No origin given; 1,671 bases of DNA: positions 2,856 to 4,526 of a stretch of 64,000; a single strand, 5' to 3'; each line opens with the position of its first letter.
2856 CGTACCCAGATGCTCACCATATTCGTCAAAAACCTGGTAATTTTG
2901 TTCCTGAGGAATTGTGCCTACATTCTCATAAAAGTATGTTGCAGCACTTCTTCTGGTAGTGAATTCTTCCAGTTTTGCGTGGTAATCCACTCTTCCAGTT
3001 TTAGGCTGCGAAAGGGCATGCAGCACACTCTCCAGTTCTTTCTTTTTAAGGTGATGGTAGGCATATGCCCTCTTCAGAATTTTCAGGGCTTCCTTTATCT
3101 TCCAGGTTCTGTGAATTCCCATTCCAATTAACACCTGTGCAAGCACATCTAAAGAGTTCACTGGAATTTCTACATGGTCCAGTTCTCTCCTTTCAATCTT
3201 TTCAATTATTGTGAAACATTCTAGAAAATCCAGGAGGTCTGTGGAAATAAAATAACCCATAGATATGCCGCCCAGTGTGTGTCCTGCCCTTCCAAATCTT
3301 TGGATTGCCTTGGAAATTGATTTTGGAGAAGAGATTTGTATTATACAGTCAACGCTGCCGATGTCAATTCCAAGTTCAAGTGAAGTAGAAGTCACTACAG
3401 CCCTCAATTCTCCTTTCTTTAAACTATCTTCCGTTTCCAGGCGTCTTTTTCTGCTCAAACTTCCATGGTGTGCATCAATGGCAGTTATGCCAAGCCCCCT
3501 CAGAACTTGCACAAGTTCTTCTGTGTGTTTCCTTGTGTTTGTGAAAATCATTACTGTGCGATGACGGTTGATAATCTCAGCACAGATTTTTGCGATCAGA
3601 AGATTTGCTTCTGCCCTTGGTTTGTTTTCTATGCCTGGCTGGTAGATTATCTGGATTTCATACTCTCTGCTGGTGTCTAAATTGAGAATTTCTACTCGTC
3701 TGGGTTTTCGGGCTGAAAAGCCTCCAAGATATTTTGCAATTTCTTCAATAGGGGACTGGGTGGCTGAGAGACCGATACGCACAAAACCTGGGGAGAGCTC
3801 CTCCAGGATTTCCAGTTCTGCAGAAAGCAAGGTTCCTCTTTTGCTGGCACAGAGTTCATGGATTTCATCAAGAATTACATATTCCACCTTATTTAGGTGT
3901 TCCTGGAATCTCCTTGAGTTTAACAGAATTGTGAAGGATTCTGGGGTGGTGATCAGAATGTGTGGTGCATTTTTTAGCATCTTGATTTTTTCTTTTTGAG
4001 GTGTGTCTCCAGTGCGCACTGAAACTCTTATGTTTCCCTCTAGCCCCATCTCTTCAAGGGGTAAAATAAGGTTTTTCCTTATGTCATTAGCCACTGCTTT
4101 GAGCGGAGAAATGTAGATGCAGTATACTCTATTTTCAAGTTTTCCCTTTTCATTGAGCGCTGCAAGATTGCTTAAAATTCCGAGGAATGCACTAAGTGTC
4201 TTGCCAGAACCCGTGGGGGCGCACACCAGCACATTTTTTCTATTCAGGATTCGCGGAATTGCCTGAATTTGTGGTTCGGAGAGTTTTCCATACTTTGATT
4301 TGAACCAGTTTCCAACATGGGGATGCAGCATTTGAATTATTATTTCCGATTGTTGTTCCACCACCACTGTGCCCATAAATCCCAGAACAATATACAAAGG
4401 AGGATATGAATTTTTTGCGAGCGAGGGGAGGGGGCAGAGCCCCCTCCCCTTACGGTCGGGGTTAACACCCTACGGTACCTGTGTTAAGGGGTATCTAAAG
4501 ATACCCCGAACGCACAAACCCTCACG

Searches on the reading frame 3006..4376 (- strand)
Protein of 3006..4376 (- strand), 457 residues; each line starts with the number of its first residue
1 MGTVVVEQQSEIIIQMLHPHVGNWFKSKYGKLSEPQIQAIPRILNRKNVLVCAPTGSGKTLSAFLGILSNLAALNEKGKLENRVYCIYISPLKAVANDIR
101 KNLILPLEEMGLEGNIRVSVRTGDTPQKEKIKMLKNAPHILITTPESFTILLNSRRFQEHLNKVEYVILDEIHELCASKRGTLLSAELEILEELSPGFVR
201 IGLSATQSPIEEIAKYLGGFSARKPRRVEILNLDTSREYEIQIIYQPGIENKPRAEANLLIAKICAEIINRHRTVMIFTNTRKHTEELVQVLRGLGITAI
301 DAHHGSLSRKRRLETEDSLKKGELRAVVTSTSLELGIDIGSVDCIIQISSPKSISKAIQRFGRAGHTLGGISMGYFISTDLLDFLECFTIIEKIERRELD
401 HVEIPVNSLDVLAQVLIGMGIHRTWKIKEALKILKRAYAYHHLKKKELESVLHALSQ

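Call 15: find_related_loci(query=window:3006-4376:-, collection=genome_contigs, flank=6000)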
Query seq(457 aa) (457 aa) in genome_contigs; peptide patterns used: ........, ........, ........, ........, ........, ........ (x = any residue, [..] = any of these).
81 stretches matched a pattern; 1 encode a relative of the query (tblastn E <= 1e-3); 1 distinct loci.
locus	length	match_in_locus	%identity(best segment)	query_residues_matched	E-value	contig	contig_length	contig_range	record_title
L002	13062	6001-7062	25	36-413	1e-13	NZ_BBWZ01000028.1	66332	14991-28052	Aneurinibacillus tyrosinisolvens strain LL-002, whole genome shotgun sequence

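Call 16: find_homologous_proteins(query=window:3006-4376:-, max_evalue=1e-40)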
Query seq(457 aa) (457 aa): 6521 proteins with E <= 1e-40 among 8000 candidates; the best 120 are listed.
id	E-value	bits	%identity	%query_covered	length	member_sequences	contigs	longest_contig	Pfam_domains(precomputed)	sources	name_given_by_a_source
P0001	8.6e-178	610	77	79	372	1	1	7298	PF00270.36,PF00271.38,PF04851.22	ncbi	ncbi:MAG: DEAD/DEAH box helicase, partial [Thermoplasmata archaeon]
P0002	2.0e-132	460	48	97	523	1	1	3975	PF00270.36,PF00271.38,PF19306.6,PF04851.22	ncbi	-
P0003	1.0e-129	451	52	97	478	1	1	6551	PF00270.36,PF00271.38,PF19306.6,PF04851.22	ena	-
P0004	4.8e-129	449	48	98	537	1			PF00270.36,PF00271.38,PF19306.6,PF04851.22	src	-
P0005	5.9e-128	445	48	100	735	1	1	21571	PF00270.36,PF00271.38,PF19306.6,PF08494.17,PF04851.22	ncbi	-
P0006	6.8e-127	442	48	98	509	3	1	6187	PF00270.36,PF00271.38,PF19306.6,PF04851.22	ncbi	ncbi:MAG: DEAD/DEAH box helicase, partial [Ferroplasma sp.]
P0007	1.1e-126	441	49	97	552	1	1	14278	PF00270.36,PF00271.38,PF19306.6,PF04851.22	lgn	-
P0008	1.3e-126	441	48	98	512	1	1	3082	PF00270.36,PF00271.38,PF19306.6,PF04851.22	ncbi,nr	ncbi:MAG: DEAD/DEAH box helicase, partial [Thermoplasmata archaeon]|nr:DEAD/DEAH box helicase [Therm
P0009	1.3e-126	441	49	96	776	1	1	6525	PF00270.36,PF00271.38,PF19306.6,PF08494.17,PF04851.22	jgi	-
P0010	5.1e-126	439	46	97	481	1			PF00270.36,PF00271.38,PF19306.6,PF04851.22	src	-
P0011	1.9e-125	437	45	100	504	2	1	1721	PF00270.36,PF00271.38,PF19306.6,PF04851.22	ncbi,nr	ncbi:MAG: DEAD/DEAH box helicase, partial [Thermoplasmata archaeon]|nr:DEAD/DEAH box helicase [Therm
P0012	2.2e-125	437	47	99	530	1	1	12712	PF00270.36,PF00271.38,PF19306.6,PF04851.22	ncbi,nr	ncbi:TPA: DEAD/DEAH box helicase [Thermoplasmata archaeon]|nr:DEAD/DEAH box helicase [Thermoplasmata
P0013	2.4e-125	437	48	97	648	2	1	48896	PF00270.36,PF00271.38,PF19306.6,PF04851.22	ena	-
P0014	3.2e-124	433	47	98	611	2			PF00270.36,PF00271.38,PF19306.6,PF04851.22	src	-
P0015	4.8e-124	433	47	96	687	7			PF00270.36,PF00271.38,PF19306.6,PF04851.22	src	-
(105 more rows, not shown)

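Call 17: find_encoding_contigs(protein=P0001, flank=10000)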
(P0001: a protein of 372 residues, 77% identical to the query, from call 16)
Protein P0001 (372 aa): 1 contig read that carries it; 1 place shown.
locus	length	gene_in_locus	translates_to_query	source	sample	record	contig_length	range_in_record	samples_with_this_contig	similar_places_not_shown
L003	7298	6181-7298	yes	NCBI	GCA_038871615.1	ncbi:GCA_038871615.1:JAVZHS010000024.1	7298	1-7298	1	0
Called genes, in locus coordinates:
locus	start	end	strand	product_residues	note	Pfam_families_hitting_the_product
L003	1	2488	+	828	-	PF13519:VWA_2 (faint)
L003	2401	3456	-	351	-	PF17396:DUF1611_N, PF07755:DUF1611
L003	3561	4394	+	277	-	-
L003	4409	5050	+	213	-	PF13483:Lactamase_B_3, PF12706:Lactamase_B_2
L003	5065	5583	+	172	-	PF00881:Nitroreductase, PF14512:TM1586_NiRdase (weak), PF00881:Nitroreductase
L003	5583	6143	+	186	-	PF01725:Ham1p_like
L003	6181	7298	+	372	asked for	PF00270:DEAD, PF04851:ResIII, PF00271:Helicase_C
